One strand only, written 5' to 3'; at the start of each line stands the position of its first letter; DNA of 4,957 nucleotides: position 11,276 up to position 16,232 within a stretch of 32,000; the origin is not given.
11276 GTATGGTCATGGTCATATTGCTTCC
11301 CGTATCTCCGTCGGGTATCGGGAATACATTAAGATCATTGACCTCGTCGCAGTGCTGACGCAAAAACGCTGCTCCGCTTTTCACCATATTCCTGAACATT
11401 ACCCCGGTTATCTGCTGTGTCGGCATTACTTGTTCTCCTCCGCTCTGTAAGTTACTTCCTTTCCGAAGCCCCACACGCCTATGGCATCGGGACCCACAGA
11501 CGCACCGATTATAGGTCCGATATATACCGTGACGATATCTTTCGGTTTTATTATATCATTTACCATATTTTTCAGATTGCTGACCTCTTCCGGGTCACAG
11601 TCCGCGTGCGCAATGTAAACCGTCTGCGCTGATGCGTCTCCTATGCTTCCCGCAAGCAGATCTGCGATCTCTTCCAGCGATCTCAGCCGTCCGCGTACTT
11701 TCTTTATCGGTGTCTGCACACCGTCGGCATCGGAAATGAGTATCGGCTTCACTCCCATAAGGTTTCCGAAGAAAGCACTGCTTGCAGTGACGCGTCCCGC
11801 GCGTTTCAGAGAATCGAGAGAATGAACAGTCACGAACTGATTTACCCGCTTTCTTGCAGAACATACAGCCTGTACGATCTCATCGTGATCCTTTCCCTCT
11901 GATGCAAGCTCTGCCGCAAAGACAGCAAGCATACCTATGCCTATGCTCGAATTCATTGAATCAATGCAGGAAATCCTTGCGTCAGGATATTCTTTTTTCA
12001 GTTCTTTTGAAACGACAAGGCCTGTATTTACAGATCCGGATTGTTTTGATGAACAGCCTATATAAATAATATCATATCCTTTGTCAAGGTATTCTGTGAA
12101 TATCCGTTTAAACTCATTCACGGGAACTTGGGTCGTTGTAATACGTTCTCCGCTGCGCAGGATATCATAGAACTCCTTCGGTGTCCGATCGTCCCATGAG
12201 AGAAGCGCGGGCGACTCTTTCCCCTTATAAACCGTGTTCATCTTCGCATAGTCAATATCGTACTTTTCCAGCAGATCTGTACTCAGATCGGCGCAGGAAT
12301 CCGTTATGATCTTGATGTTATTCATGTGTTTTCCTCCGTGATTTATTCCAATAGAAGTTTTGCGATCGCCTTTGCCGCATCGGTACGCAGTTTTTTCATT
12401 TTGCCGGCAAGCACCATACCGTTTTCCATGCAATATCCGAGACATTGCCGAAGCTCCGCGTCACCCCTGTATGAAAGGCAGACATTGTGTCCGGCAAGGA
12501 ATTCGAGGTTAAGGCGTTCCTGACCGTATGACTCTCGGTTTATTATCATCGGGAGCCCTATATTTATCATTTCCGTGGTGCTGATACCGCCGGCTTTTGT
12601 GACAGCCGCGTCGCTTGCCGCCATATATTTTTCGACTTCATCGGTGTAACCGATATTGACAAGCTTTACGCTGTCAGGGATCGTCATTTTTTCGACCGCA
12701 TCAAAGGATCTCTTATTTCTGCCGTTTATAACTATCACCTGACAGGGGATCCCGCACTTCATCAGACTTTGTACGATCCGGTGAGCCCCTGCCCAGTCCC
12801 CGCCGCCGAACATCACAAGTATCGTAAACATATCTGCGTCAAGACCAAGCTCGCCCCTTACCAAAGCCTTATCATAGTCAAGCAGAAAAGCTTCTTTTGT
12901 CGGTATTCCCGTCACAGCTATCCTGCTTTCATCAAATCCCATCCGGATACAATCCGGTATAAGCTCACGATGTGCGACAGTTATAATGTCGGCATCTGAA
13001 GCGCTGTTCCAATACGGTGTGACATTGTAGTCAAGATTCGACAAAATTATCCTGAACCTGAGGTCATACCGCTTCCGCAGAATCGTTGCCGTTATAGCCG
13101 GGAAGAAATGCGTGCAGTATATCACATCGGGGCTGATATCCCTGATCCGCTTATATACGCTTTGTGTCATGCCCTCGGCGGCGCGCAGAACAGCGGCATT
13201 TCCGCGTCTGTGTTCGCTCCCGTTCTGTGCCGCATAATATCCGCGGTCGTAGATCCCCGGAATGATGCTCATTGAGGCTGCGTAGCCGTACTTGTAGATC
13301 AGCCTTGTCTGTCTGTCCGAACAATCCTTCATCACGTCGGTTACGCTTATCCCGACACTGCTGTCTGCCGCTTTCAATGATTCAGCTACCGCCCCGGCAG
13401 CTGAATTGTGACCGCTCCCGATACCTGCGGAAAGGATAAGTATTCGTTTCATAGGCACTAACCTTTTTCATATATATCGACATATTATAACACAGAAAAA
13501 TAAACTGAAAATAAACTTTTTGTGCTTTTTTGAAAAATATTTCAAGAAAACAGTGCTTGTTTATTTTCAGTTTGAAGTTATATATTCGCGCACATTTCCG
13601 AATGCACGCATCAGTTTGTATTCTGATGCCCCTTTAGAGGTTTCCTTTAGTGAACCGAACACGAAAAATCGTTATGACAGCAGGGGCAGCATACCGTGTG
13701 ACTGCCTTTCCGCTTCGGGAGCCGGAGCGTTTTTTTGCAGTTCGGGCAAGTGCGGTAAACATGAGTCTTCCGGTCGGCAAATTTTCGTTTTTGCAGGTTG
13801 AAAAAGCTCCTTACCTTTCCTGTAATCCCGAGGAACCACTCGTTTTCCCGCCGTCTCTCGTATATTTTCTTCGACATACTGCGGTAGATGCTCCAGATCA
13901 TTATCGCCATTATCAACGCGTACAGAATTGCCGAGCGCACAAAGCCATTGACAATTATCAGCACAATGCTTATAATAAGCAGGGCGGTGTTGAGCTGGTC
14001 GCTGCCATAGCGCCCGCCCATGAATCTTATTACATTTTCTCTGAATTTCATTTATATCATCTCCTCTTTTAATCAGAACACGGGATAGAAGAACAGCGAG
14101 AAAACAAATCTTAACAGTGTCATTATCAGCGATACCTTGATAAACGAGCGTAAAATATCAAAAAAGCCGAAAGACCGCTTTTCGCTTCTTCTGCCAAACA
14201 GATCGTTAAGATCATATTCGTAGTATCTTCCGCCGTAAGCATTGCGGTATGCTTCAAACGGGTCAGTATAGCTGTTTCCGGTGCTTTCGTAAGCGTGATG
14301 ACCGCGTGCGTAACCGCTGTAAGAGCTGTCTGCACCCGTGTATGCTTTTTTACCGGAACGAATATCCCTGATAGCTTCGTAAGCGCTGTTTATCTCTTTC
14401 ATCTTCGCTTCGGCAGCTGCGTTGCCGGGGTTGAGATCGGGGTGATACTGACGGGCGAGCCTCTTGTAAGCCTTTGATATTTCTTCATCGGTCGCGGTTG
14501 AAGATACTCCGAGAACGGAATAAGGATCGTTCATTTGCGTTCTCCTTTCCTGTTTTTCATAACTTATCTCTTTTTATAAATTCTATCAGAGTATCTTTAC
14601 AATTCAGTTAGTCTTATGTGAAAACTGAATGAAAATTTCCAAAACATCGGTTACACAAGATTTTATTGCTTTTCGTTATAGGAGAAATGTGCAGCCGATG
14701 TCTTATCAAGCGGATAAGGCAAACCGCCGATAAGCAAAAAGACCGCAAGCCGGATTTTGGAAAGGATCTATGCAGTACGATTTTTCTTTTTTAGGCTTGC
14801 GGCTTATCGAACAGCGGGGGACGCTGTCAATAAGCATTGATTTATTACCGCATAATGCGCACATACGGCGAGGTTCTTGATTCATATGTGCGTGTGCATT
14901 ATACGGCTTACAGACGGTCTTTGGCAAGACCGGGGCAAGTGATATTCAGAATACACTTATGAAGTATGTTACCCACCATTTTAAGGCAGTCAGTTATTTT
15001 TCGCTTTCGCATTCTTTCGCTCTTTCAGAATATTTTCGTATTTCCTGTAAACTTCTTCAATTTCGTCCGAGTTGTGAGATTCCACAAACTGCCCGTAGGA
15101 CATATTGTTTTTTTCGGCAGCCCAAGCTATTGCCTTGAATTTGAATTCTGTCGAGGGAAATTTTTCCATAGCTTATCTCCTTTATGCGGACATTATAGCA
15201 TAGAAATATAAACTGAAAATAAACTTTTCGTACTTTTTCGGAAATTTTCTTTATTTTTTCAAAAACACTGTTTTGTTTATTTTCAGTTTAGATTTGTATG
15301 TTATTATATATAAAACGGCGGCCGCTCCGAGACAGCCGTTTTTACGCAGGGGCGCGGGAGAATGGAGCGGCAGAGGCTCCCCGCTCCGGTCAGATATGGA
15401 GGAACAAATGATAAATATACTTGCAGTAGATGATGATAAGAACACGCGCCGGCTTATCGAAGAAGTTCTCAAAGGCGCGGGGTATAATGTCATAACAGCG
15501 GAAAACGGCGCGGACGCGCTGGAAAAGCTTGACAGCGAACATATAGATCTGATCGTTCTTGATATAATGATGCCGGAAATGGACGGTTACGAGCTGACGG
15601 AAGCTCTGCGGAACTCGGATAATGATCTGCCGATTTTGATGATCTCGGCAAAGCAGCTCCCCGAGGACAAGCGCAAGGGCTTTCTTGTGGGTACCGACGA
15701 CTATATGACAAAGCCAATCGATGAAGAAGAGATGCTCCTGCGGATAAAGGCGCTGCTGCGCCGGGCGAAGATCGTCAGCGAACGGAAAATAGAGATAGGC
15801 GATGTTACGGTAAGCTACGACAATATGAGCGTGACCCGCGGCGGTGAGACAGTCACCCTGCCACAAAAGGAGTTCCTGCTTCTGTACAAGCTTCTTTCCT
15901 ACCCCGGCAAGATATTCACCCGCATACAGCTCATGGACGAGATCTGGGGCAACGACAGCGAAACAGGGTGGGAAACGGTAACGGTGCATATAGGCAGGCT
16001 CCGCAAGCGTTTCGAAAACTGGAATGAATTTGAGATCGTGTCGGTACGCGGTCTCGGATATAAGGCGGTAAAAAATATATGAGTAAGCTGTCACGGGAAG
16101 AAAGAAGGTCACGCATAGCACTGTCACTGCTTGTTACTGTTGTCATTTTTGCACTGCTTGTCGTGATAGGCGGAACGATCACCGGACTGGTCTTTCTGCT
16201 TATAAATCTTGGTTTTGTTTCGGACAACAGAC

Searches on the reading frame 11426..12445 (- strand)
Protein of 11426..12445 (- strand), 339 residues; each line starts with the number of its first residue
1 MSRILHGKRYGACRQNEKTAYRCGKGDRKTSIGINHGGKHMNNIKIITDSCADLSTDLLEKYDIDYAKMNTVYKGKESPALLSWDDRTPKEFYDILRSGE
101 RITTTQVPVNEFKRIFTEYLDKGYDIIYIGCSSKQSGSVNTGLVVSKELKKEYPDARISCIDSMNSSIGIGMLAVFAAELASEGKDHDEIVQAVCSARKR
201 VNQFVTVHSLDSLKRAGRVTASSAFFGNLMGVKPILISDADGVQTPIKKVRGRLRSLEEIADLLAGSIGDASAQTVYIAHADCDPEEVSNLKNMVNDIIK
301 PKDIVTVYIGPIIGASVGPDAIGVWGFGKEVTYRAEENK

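Call 3: search_protein_families(library=pfam, proteins=[window:11426-12445:-], max_evalue=0.01)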
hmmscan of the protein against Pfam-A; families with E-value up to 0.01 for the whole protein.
window:11426-12445:- (339 aa): 2 families
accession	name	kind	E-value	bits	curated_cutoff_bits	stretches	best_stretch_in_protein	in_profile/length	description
PF02645.21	DegV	-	3.1e-64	217.4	27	1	44-324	2-275/280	Uncharacterised protein, DegV family COG1307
PF13684.11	FakA-like_C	-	0.0024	17.7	23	1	151-299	67-194/216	Fatty acid kinase subunit A-like, C-terminal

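Call 50: search_protein_families(library=ncbifam, proteins=[window:11426-12445:-], max_evalue=0.00001)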
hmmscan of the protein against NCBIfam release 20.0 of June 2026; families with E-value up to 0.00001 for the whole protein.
window:11426-12445:- (339 aa): 2 families
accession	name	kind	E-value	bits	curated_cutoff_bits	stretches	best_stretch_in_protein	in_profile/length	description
TIGR00762.1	DegV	domain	5.4e-68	229.2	99.7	1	44-325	1-274/276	DegV family EDD domain-containing protein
NF038249.1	fatty_FakB1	equivalog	4.5e-38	131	350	1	44-331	3-284/286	fatty acid kinase binding subunit FakB1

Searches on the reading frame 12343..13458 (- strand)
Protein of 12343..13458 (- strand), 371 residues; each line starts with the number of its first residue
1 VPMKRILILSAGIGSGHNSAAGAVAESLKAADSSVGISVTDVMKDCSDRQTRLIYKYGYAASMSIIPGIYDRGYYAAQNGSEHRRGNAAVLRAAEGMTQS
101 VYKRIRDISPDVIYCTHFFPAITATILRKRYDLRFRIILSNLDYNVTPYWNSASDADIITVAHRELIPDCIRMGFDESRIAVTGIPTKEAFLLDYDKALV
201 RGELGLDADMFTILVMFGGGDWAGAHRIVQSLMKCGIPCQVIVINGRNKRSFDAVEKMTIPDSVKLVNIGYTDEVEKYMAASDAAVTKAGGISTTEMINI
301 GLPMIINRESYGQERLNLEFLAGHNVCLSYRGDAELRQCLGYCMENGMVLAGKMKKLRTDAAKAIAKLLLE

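Call 46: search_protein_families(library=pfam, proteins=[window:12343-13458:-], max_evalue=0.001)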
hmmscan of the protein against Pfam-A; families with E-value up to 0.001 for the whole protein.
window:12343-13458:- (371 aa): 2 families
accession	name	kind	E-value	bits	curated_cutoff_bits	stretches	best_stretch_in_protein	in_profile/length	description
PF06925.17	MGDG_synth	-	3.7e-16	60.1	25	1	17-186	1-168/169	Monogalactosyldiacylglycerol (MGDG) synthase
PF04101.22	Glyco_tran_28_C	-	3.8e-06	27.5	22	1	239-367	31-164/166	Glycosyltransferase family 28 C-terminal domain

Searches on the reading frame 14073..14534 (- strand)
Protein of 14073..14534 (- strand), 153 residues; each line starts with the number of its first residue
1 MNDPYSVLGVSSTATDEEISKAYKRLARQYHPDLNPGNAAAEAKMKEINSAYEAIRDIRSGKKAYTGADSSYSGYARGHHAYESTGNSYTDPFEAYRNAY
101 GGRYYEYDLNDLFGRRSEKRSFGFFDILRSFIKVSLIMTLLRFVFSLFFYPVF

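Call 46: search_protein_families(library=pfam, proteins=[window:14073-14534:-], max_evalue=0.001)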
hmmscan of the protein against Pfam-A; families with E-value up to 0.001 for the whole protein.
window:14073-14534:- (153 aa): 1 family
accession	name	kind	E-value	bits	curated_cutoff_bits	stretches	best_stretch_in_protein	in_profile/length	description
PF00226.36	DnaJ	-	2.1e-20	73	27.8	1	3-58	1-56/63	DnaJ domain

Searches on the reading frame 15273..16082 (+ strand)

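Call 47: search_protein_families(library=pfam, proteins=[window:15273-16082:+], max_evalue=0.001)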
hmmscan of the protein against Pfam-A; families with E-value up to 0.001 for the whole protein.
window:15273-16082:+ (269 aa): 2 families
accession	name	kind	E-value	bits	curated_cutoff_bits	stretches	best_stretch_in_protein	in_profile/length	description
PF00072.30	Response_reg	-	1.5e-30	106.1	30.2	1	49-158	1-110/111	Response regulator receiver domain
PF00486.34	Trans_reg_C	-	5.6e-19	68.4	26.2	1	191-264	1-76/77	Transcriptional regulatory protein, C terminal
